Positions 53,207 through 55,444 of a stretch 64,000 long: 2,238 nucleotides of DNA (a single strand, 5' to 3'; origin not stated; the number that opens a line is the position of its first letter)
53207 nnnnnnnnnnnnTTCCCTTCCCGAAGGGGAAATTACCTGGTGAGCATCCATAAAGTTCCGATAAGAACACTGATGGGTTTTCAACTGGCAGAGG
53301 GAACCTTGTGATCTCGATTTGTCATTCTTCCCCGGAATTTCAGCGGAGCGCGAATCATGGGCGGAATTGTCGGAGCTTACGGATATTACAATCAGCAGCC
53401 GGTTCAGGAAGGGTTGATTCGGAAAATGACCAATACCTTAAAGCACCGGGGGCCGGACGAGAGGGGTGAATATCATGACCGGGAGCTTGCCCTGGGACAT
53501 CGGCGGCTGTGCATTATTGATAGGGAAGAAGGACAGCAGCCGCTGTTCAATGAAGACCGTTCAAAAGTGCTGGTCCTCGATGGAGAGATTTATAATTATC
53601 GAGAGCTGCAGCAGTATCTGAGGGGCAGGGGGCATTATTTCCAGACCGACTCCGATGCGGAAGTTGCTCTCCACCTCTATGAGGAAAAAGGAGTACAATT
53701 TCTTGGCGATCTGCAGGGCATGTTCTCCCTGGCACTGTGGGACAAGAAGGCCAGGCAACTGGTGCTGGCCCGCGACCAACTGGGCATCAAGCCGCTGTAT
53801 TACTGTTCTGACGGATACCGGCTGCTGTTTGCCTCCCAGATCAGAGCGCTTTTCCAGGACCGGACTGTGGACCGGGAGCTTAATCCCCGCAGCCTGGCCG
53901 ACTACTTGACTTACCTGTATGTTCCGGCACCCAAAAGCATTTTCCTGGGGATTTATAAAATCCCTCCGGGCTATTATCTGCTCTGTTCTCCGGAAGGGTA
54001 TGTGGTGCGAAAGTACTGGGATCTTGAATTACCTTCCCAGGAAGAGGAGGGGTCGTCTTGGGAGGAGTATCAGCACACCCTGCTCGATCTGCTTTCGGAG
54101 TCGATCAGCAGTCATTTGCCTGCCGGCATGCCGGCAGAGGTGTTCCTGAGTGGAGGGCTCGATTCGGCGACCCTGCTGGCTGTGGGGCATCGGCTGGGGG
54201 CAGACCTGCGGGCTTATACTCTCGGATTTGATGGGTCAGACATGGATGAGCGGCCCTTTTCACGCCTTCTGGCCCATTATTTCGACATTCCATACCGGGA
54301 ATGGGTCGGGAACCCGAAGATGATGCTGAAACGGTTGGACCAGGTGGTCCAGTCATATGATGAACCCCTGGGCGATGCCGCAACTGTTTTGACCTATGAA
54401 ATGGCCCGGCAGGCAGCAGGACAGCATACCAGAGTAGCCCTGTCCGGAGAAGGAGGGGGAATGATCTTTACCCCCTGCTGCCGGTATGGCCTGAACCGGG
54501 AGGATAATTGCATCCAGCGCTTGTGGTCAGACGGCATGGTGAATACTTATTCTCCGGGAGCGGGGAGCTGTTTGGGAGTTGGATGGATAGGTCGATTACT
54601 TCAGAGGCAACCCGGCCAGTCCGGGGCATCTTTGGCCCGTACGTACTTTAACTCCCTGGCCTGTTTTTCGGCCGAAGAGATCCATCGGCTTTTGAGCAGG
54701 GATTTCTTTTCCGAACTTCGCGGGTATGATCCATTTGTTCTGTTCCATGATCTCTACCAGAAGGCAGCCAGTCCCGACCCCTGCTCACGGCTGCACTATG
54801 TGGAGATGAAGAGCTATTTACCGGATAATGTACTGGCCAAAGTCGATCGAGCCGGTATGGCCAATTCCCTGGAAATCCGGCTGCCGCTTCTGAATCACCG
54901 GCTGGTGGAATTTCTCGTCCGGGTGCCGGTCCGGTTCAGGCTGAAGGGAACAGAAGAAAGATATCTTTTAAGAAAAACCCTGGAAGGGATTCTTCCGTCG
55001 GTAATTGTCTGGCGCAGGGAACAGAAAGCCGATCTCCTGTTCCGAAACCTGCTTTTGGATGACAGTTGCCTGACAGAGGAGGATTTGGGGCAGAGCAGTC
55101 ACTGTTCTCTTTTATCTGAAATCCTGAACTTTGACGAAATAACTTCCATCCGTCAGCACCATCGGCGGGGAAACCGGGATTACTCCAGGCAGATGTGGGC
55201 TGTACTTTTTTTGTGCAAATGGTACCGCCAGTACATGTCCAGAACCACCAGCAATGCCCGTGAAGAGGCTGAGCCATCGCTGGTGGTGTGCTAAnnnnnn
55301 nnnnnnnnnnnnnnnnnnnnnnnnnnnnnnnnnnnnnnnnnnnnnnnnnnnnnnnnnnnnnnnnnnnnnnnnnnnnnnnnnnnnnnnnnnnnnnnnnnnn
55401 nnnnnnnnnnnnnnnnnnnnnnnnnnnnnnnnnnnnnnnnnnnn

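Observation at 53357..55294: AsnB-type amidotransferase in the polysaccharide locus has Gly in place of the catalytic N-terminal Cys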

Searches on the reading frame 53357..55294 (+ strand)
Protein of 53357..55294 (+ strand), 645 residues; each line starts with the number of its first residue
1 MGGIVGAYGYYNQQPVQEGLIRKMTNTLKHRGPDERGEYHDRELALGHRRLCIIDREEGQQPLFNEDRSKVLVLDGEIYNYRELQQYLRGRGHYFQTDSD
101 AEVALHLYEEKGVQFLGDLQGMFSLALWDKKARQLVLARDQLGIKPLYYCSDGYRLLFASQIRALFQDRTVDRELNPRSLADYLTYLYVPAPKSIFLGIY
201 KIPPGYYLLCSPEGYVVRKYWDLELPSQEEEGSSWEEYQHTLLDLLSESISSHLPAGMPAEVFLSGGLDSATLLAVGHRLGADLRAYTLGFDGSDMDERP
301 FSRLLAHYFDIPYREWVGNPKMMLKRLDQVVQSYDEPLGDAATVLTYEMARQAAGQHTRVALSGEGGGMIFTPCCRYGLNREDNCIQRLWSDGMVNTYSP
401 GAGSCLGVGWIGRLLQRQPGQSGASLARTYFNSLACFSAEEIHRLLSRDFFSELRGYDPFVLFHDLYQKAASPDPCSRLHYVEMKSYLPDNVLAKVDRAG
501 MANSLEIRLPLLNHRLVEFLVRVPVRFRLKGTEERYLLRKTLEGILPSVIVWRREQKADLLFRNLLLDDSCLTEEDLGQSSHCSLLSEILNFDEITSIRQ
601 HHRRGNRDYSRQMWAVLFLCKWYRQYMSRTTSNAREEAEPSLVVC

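Call 4: search_protein_families(library=pfam, proteins=[window:53357-55294:+], max_evalue=0.01)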
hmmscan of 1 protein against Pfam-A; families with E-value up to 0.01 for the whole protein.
window:53357-55294:+ (645 aa): 3 families
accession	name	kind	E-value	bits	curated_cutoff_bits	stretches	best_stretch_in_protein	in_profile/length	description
PF00733.27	Asn_synthase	-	6.4e-60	204.1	21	1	242-623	2-353/354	Asparagine synthase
PF13537.11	GATase_7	-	6.8e-43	146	25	1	48-166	1-122/123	Glutamine amidotransferase domain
PF13522.11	GATase_6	-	5.1e-36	124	27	1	33-160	1-129/130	Glutamine amidotransferase domain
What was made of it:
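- Checked: Pfam gives GATase_7 (6.8e-43) plus Asn_synthase (6.4e-60) (call 4).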

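Call 5: search_protein_families(library=ncbifam, proteins=[window:53357-55294:+], max_evalue=0.01)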
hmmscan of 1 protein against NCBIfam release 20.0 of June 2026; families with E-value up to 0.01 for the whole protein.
window:53357-55294:+ (645 aa): 9 families
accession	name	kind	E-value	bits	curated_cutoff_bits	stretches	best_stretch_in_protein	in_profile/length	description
TIGR03108.1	eps_aminotran_1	hypoth_equivalog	4.8e-138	461.6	816.9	1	1-623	1-625/628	XrtA/PEP-CTERM system amidotransferase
TIGR01536.1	asn_synth_AEB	equivalog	1.2e-117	394.1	267.1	1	3-556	2-513/517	asparagine synthase (glutamine-hydrolyzing)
TIGR03104.1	trio_amidotrans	equivalog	1.1e-89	301.2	570.1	2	1-373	1-379/589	N-acetylglutaminylglutamine amidotransferase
NF033535.1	lass_lactam_cya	exception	2.2e-76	257.9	525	2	1-370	1-375/668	lasso peptide isopeptide bond-forming cyclase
NF006949.0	PRK09431.1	equivalog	6.1e-75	252.8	499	3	1-168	1-168/554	asparagine synthase B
NF033561.1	macrolact_Ik_Al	subfamily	4.2e-10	38.9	300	1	130-373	88-333/561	albusnodin/ikarugamycin family macrolactam cyclase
TIGR01134.1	purF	equivalog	2.4e-09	37.1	350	1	44-178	66-212/432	amidophosphoribosyltransferase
NF001484.0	PRK00331.1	subfamily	1.5e-07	30.2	381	1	58-167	83-200/601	isomerizing glutamine--fructose-6-phosphate transaminase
TIGR01135.1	glmS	equivalog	2.1e-07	29.8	418.05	1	60-167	84-199/607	glutamine--fructose-6-phosphate transaminase (isomerizing)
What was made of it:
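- On Glutamine-hydrolysing asparagine synthetase / class II (Ntn) amidotransferase: TIGR01536 scores 394 bits against a cut-off of 267 (call 5).
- On Lasso peptide isopeptide-bond cyclase (NF033535): It scores 257.9 bits against a cut-off of 525 (call 5).
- Closest known: Asparagine synthetase B / human ASNS. Different: It scores 253 bits against a cut-off of 499 for NF006949 (call 5).
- Tried and rejected: Lasso cyclase and N-acetylglutaminylglutamine amidotransferase memberships were rejected on score and context (call 5).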

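Call 9: find_homologous_proteins(query=window:53357-55294:+, max_evalue=1e-10)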
Query window:53357-55294:+ (645 aa): 7924 proteins with E <= 1e-10 among 8000 candidates; the best 120 are listed.
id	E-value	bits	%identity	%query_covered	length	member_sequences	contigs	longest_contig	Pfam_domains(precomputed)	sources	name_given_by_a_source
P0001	0.0e+0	1500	100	100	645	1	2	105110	PF00733.28,PF13522.12,PF13537.12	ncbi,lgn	ncbi:MAG: asparagine synthase (glutamine-hydrolyzing) [bacterium]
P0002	0.0e+0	1210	81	100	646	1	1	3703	PF00733.28,PF13522.12,PF13537.12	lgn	-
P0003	1.9e-285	967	67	100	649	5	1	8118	PF00733.28,PF13522.12,PF13537.12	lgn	-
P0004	3.9e-241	820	56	98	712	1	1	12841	PF00733.28,PF13522.12,PF13537.12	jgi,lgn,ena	-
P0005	3.2e-238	811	60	99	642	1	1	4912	PF00733.28,PF13522.12,PF13537.12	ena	-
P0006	9.7e-235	799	57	98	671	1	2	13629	PF00733.28,PF13522.12,PF13537.12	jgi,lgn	jgi:asparagine synthase (glutamine-hydrolysing)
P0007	2.1e-196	672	55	90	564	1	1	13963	PF00733.28,PF13522.12,PF13537.12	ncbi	ncbi:MAG: asparagine synthase (glutamine-hydrolyzing), partial [bacterium]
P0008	6.8e-136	472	38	98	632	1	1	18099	PF00733.28,PF13522.12,PF13537.12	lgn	-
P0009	2.9e-133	464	37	98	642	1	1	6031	PF00733.28,PF13522.12,PF13537.12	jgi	jgi:asparagine synthase (glutamine-hydrolysing)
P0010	3.9e-133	463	38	98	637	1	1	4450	PF00733.28,PF13522.12,PF13537.12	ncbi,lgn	-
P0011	1.2e-132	462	39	97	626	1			PF00733.28,PF13522.12,PF13537.12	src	-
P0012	2.1e-132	461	38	97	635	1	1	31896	PF00733.28,PF13522.12,PF13537.12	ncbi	-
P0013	2.2e-132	461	38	97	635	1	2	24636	PF00733.28,PF13522.12,PF13537.12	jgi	jgi:asparagine synthase (glutamine-hydrolysing)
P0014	1.1e-131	459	38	97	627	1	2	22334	PF12481.14,PF00733.28,PF13522.12,PF13537.12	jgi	jgi:asparagine synthase (glutamine-hydrolysing)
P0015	2.6e-131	457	39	97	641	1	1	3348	PF00733.28,PF13522.12,PF13537.12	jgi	jgi:asparagine synthase (glutamine-hydrolysing)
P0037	3.7e-129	450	38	98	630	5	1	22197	PF00733.28,PF13522.12,PF13537.12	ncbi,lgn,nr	ncbi:MAG: amidotransferase 1, exosortase A system-associated [Nitrospirae bacterium]|nr:amidotransfe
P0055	1.1e-126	442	37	97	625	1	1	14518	PF00733.28,PF13522.12,PF13537.12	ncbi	ncbi:MAG: XrtA/PEP-CTERM system amidotransferase [Blastocatellia bacterium]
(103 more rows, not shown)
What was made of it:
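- On Glutamine-hydrolysing asparagine synthetase / class II (Ntn) amidotransferase: This explains why NCBI names it 'asparagine synthase (glutamine-hydrolyzing)' (call 9).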

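Call 16: find_encoding_contigs(protein=P0004, flank=10000, max_places=3)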
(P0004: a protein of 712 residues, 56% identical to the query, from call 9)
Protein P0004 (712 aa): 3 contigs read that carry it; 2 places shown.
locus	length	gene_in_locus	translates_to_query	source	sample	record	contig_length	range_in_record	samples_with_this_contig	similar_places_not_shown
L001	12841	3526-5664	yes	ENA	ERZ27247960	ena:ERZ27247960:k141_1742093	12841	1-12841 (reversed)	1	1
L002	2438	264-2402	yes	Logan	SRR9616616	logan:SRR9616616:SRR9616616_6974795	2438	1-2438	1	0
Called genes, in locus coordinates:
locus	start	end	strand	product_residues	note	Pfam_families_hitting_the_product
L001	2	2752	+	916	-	?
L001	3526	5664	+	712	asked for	PF13522:GATase_6, PF13537:GATase_7, PF00733:Asn_synthase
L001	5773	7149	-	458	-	PF02321:OEP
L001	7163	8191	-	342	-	PF25919:BSH_CusB (faint), PF00364:Biotin_lipoyl (faint), PF25917:BSH_RND, PF25973:BSH_CzcB, PF25984:BSH_YknX, PF25881:HH_YBHG, PF25954:Beta-barrel_RND_2 (faint), PF25990:Beta-barrel_YknX (weak)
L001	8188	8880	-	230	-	PF02463:SMC_N (weak), PF00005:ABC_tran, PF13304:AAA_21 (faint)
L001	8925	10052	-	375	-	PF12704:MacB_PCD, PF02687:FtsX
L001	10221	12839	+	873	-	?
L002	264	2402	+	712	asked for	PF13522:GATase_6, PF13537:GATase_7, PF00733:Asn_synthase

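Call 17: find_encoding_contigs(protein=P0006, flank=10000, max_places=3)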
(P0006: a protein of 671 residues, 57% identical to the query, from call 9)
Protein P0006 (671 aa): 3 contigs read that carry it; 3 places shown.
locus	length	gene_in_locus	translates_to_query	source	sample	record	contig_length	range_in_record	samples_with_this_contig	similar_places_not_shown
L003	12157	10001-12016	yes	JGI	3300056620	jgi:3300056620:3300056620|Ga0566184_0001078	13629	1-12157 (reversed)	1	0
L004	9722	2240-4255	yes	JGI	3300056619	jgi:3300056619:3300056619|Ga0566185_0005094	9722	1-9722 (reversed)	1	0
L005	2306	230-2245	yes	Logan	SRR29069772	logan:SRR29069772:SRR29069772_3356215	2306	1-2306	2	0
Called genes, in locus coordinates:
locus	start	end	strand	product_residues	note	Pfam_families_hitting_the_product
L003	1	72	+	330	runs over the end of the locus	PF10502:Peptidase_S26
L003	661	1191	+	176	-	PF01339:CheB_methylest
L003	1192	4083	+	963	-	PF01339:CheB_methylest, PF03705:CheR_N, PF01739:CheR, PF00989:PAS (faint), PF13426:PAS_9 (faint), PF08448:PAS_4 (weak), PF13596:PAS_10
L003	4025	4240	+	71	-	-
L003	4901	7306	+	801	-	PF08448:PAS_4, PF13426:PAS_9, PF00989:PAS, PF08448:PAS_4, PF13188:PAS_8, PF13426:PAS_9, PF08447:PAS_3, PF00512:HisKA, +3 more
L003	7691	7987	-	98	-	-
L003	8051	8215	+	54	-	-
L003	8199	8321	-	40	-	-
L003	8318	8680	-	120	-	PF00072:Response_reg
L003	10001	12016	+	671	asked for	PF13522:GATase_6, PF13537:GATase_7, PF00733:Asn_synthase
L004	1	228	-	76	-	?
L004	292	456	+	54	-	-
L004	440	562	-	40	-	-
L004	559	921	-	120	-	PF00072:Response_reg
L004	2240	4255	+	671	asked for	PF13522:GATase_6, PF13537:GATase_7, PF00733:Asn_synthase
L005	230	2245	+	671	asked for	PF13522:GATase_6, PF13537:GATase_7, PF00733:Asn_synthase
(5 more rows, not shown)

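Call 18: find_encoding_contigs(protein=P0003, flank=10000, max_places=3)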
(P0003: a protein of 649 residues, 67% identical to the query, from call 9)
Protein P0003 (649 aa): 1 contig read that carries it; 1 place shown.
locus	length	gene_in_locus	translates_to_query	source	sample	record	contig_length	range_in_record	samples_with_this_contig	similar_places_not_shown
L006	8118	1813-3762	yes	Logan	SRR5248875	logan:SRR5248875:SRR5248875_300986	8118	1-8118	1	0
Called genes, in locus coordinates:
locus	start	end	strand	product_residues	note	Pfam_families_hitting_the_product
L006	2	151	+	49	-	?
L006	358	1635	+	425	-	PF13579:Glyco_trans_4_4, PF13439:Glyco_transf_4 (weak)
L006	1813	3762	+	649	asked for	PF13522:GATase_6, PF13537:GATase_7, PF00733:Asn_synthase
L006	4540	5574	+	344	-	PF02563:Poly_export, PF10531:SLBB, PF22461:SLBB_2, PF10531:SLBB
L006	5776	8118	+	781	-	?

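Call 19: find_encoding_contigs(protein=P0007, flank=10000, max_places=3)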
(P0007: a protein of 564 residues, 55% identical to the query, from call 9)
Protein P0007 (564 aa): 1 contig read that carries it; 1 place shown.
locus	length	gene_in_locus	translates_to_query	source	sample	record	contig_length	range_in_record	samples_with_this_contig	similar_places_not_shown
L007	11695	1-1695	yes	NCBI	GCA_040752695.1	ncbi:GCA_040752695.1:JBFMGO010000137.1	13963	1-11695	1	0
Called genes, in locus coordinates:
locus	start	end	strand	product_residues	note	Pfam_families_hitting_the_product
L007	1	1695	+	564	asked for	PF13522:GATase_6, PF13537:GATase_7, PF00733:Asn_synthase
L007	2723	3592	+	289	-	PF02563:Poly_export, PF10531:SLBB, PF22461:SLBB_2, PF10531:SLBB, PF22461:SLBB_2 (weak)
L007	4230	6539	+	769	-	PF02706:Wzz, PF13807:GNVR, PF10609:ParA, PF01656:CbiA (weak), PF13614:AAA_31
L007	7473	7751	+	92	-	PF04321:RmlD_sub_bind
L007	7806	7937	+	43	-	-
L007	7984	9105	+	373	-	PF01073:3Beta_HSD, PF01370:Epimerase, PF02719:Polysacc_synt_2, PF04321:RmlD_sub_bind, PF07993:NAD_binding_4, PF16363:GDP_Man_Dehyd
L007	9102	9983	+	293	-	PF00483:NTP_transferase, PF12804:NTP_transf_3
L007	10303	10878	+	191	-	PF00908:dTDP_sugar_isom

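Call 20: search_protein_representatives(protein=window:53357-55291:+)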
Query: 645 residues. Proteins with E-value up to 0.001 (for the whole library): 91122; up to 1e-10: 58813; up to 1e-30: 25361. The best 150 are listed.
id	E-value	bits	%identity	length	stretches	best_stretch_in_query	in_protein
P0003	6.1e-286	966.6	67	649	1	1-645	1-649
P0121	5.5e-123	428.1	37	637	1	1-631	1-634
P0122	2.1e-121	423.0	40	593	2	2-386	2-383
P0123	5.4e-121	421.6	36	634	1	1-628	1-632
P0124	9.4e-121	420.8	37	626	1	2-627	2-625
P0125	2.6e-113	396.2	35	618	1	2-625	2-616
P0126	2.8e-113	396.1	34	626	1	2-626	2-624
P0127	1.0e-112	394.2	34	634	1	2-630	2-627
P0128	3.0e-111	389.4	37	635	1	6-629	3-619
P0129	6.0e-111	388.4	35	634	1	1-630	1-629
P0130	7.1e-111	388.2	36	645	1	13-631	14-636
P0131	1.8e-110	386.8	37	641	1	2-630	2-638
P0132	2.4e-110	386.4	39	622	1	3-626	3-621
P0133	2.9e-110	386.1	35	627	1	1-626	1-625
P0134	6.1e-110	385.0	37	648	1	7-628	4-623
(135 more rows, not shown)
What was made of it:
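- The next hit drops from 967 to 428 bits (call 20).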

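Call 22: find_encoding_contigs(protein=P0002, flank=10000, max_places=3)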
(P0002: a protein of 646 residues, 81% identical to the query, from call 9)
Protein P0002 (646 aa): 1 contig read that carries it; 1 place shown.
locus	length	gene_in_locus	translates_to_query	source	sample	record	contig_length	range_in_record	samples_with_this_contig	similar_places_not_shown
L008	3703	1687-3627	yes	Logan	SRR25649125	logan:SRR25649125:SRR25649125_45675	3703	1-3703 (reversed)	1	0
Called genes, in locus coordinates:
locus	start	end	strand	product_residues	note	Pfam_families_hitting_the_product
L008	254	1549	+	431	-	PF13439:Glyco_transf_4, PF13579:Glyco_trans_4_4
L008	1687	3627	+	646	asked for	PF13522:GATase_6, PF13537:GATase_7, PF00733:Asn_synthase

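Call 23: find_encoding_contigs(protein=P0005, flank=10000, max_places=3)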
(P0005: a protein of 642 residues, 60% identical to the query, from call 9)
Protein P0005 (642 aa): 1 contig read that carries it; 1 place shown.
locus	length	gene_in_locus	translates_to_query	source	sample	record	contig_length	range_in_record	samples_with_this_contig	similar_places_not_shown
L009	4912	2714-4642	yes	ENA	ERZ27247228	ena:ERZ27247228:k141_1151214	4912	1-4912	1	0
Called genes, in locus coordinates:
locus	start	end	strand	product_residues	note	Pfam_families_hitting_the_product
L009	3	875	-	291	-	?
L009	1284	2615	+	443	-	PF13579:Glyco_trans_4_4, PF13439:Glyco_transf_4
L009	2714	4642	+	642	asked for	PF13522:GATase_6, PF13537:GATase_7, PF00733:Asn_synthase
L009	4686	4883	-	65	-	-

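Call 24: find_encoding_contigs(protein=P0001, flank=10000, max_places=4)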
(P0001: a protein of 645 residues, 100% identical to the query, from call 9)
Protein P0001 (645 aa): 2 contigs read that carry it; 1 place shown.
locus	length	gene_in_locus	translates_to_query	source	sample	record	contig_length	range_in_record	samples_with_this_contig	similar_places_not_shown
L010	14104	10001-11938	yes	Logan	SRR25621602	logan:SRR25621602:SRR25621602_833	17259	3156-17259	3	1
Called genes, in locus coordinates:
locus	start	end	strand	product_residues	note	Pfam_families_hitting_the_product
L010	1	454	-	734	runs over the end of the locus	PF13491:FtsK_4TM, PF17854:FtsK_alpha, PF01580:FtsK_SpoIIIE, PF09397:FtsK_gamma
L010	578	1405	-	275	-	PF02673:BacA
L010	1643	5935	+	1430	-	PF01869:BcrAD_BadFG, PF09989:DUF2229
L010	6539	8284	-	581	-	PF01841:Transglut_core, PF04473:DUF553 (weak)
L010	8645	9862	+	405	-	PF13439:Glyco_transf_4, PF13579:Glyco_trans_4_4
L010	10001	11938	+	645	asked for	PF13522:GATase_6, PF13537:GATase_7, PF00733:Asn_synthase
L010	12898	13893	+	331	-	PF02563:Poly_export, PF10531:SLBB, PF22461:SLBB_2, PF10531:SLBB, PF22461:SLBB_2 (weak)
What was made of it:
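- Checked: Two contigs carry it, and one of them was seen in 3 samples (calls 9, 24).
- The identical protein appears in independent assemblies and samples (calls 9, 24).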
